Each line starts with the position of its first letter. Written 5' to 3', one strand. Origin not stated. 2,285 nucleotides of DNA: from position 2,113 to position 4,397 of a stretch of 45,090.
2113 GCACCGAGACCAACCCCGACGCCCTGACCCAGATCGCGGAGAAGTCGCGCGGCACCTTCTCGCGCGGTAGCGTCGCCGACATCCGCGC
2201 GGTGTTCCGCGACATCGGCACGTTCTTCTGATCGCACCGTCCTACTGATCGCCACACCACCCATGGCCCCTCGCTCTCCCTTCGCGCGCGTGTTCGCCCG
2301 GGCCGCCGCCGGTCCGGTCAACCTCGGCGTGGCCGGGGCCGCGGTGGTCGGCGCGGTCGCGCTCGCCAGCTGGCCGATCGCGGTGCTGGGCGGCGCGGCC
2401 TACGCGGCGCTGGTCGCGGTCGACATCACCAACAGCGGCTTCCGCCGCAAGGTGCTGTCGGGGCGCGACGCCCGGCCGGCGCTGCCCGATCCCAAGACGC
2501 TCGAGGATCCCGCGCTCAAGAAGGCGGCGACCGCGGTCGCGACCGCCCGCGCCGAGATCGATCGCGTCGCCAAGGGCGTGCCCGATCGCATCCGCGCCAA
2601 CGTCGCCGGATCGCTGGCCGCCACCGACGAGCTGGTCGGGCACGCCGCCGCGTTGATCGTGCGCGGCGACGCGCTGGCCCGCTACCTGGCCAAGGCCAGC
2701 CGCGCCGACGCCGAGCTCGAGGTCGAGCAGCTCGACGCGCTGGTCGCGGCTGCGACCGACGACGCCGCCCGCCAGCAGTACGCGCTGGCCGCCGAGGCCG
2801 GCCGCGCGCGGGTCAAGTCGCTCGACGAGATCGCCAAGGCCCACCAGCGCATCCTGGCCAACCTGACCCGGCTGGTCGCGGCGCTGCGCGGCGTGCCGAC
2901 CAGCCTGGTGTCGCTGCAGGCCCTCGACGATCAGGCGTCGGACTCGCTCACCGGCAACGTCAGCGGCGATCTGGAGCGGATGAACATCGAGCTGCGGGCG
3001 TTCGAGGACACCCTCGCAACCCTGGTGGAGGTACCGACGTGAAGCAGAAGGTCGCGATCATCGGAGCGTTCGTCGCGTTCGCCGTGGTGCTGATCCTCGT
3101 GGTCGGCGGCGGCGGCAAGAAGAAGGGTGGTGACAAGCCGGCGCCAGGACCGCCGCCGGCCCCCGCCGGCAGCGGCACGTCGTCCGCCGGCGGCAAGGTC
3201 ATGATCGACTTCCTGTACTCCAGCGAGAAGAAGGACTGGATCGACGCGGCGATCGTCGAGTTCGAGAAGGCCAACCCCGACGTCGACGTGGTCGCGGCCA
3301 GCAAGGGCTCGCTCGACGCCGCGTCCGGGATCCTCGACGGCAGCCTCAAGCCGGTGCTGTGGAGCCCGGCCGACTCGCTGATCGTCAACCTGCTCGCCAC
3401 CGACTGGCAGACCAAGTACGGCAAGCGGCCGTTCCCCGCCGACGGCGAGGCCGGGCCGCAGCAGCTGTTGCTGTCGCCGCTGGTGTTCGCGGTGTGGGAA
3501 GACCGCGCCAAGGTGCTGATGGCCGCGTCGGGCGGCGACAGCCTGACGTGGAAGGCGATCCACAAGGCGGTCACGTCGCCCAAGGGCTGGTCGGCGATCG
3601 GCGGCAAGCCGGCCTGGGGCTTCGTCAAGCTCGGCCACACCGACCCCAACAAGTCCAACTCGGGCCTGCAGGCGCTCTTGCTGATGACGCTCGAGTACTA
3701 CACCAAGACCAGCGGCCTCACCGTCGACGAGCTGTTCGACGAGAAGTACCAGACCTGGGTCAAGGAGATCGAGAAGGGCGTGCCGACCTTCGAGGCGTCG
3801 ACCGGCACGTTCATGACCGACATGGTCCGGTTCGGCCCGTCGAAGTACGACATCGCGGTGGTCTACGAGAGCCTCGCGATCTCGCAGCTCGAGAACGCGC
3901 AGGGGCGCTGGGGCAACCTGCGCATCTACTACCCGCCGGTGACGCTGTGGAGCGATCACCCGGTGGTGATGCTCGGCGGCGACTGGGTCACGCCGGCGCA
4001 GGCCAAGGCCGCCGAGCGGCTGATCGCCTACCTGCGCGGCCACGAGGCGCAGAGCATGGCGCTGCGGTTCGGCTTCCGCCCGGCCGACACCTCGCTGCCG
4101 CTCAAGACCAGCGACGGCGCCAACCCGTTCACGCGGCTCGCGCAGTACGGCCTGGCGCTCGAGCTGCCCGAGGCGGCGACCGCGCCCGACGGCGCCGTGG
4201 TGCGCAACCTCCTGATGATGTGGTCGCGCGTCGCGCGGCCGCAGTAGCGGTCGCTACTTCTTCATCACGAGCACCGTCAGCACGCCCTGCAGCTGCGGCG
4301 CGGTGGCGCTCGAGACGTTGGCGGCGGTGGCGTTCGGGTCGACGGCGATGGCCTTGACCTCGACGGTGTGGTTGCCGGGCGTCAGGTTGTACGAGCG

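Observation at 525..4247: Operon of a solute-binding-protein/vWA fusion lipoprotein, a TM coiled-coil protein and a stand-alone SBP paralog, with no ABC transporter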

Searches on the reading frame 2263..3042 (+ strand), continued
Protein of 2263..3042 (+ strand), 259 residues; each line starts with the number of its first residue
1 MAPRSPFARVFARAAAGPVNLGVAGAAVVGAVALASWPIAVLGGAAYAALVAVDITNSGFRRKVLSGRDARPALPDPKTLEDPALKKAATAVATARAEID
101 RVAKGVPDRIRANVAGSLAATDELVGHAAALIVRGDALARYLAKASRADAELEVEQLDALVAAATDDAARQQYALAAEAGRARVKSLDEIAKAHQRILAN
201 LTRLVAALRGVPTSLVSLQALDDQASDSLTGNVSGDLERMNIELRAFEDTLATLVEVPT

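Call 115: search_protein_families(library=pfam, alignment_id=A10, max_evalue=0.05)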
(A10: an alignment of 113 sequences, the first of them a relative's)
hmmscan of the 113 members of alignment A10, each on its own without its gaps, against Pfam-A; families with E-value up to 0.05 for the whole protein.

A. member 1, P0228 (268 aa): 0 families

B. families by the number of members that match (of 113 scanned): 84 families (the first 25 are shown)
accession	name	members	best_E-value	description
PF04513.17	Baculo_PEP_C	8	0.0016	Baculovirus polyhedron envelope protein, PEP, C terminus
PF06009.19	Laminin_II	4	0.00017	Laminin Domain II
PF21121.2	Nup49_C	4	0.00057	Nucleoporin Nup49 C-terminal helical region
PF08287.16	DASH_Spc19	3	0.00032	Spc19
PF06419.17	COG6_N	2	0.00037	Conserved oligomeric complex COG6, N-terminal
PF05227.19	CHASE3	2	0.0011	CHASE3 domain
PF03961.19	FapA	2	0.0024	Flagellar Assembly Protein A beta solenoid domain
PF25587.1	Rv2743c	2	0.0086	Rv2743c family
PF24079.1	UBR4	2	0.022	E3 ubiquitin-protein ligase UBR4-like domain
PF00435.27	Spectrin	2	0.023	Spectrin repeat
PF10046.14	BLOC1_2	2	0.028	Biogenesis of lysosome-related organelles complex-1 subunit 2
PF11808.13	PhoR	2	0.036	Phosphate regulon sensor protein PhoR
PF05859.17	Mis12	2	0.043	Mis12 protein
PF18982.5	JetA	1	5.5e-06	Wadjet protein JetA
PF06320.18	GCN5L1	1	0.0001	GCN5-like protein 1 (GCN5L1)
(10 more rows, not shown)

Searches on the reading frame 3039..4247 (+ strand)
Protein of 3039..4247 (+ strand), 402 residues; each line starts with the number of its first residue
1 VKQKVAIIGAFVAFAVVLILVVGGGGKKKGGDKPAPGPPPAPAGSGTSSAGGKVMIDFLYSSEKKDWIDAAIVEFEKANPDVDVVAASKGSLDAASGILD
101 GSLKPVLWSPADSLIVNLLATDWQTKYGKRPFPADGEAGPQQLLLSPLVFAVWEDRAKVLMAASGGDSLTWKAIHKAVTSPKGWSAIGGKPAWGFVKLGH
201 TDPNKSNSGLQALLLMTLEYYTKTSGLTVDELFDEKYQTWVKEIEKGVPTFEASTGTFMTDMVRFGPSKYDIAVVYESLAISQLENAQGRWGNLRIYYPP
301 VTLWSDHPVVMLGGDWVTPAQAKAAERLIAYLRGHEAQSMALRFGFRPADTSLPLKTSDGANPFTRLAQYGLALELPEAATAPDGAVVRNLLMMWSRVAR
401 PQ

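Call 3: search_protein_families(library=pfam, proteins=[window:3039-4247:+], max_evalue=0.1)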
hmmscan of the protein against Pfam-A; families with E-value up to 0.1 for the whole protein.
window:3039-4247:+ (402 aa): 2 families
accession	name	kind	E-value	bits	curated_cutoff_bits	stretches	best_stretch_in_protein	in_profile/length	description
PF13531.11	SBP_bac_11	-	5.9e-18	65.9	25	1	59-347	4-227/227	Bacterial extracellular solute-binding protein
PF13416.11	SBP_bac_8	-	1.1e-06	29.1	27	1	136-355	70-267/279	Bacterial extracellular solute-binding protein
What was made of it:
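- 3039..4247 (+): Gene C: membrane-anchored stand-alone paralogue of A's binding domain (402 aa). Pfam SBP_bac_11 has E 5.9e-18 (call 3).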

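Call 4: search_protein_families(library=ncbifam, proteins=[window:3039-4247:+], max_evalue=0.1)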
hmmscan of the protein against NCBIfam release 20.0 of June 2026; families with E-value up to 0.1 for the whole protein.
window:3039-4247:+ (402 aa): 2 families
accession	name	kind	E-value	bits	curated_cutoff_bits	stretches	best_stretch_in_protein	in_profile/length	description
TIGR03730.1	tungstate_WtpA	equivalog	0.0015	17.7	242.75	0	196-242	111-157/275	tungstate ABC transporter substrate-binding protein WtpA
NF003196.0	PRK04168.1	equivalog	0.071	12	355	0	196-235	142-181/338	tungstate ABC transporter substrate-binding protein WtpA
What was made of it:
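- Neither protein reaches any NCBIfam transporter-SBP cut-off; the best is WtpA at 17.7 bits against 242.75 (call 4).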

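Call 20: search_solved_structures(query=window:3039-4247:+, max_evalue=1)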
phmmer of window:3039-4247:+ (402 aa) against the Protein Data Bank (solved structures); distinct sequences matched with E-value up to 1: 2.
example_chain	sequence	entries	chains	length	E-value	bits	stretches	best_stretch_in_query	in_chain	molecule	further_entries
4zs9_A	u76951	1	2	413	0.018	17.2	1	46-85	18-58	Sugar binding protein of ABC transporter system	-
4zza_A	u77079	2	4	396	0.047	15.8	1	49-85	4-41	Sugar binding protein of ABC transporter system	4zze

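Call 38: search_solved_structures(query=A4, max_evalue=1, show_alignments=2)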
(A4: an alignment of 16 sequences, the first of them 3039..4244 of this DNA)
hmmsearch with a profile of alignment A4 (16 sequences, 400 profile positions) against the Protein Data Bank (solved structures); distinct sequences matched with E-value up to 1: 13.
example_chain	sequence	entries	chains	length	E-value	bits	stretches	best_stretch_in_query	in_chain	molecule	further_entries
1sbp_A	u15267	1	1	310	0.023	16.6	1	292-360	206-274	SULFATE-BINDING PROTEIN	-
5um2_A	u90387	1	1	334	0.03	16.3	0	292-353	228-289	ABC transporter sulfate binding protein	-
4zs9_A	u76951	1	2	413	0.048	15.6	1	52-89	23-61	Sugar binding protein of ABC transporter system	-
4zza_A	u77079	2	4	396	0.092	14.6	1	58-89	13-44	Sugar binding protein of ABC transporter system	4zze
3t95_A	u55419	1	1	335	0.2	13.5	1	38-103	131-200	Autoinducer 2-binding protein lsrB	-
6ffl_A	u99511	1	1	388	0.36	12.7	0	312-387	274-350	Maltose/maltodextrin transport permease homologue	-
4h1x_A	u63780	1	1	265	0.37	12.7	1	27-103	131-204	Phosphate-binding protein pstS 2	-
4rxl_A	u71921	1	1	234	0.37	12.7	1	320-347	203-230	Molybdenum ABC transporter, periplasmic molybdenum-binding protein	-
3cfz_A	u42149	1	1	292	0.39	12.6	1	74-126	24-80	UPF0100 protein MJ1186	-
3ejw_A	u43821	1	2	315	0.5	12.2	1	45-103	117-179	SmLsrB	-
1tjy_A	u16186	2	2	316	0.52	12.2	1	36-99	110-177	sugar transport protein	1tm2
5gta_A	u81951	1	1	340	0.59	12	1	36-99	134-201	Autoinducer 2-binding protein LsrB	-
3k6u_A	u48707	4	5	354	0.74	11.7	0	69-127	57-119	Solute-binding protein MA_0280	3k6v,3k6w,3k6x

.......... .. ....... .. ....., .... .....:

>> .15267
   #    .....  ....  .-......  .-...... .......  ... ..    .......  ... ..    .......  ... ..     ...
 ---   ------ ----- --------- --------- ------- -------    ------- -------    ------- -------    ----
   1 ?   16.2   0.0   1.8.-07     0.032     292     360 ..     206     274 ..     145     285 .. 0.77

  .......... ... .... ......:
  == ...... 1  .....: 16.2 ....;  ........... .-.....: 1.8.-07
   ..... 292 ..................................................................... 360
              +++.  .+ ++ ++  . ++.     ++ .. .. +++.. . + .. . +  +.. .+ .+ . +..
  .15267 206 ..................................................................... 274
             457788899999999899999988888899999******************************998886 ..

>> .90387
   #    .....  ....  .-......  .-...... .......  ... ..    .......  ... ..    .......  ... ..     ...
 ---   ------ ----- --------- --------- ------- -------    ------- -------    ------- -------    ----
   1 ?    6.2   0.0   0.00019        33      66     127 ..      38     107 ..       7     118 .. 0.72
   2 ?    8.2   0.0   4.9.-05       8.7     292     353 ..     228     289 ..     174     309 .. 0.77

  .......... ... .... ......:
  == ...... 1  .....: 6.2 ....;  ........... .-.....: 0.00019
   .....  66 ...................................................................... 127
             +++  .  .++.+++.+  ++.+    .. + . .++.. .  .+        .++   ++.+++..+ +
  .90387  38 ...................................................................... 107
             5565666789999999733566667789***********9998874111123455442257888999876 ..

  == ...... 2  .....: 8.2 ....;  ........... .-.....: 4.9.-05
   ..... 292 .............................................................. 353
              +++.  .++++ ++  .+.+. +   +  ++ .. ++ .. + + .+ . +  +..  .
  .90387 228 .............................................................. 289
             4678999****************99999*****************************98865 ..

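Call 73: search_protein_families(library=padloc, proteins=[window:3039-4247:+], max_evalue=0.01)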
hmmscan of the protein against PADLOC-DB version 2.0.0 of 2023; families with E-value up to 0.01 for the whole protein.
window:3039-4247:+ (402 aa): 0 families
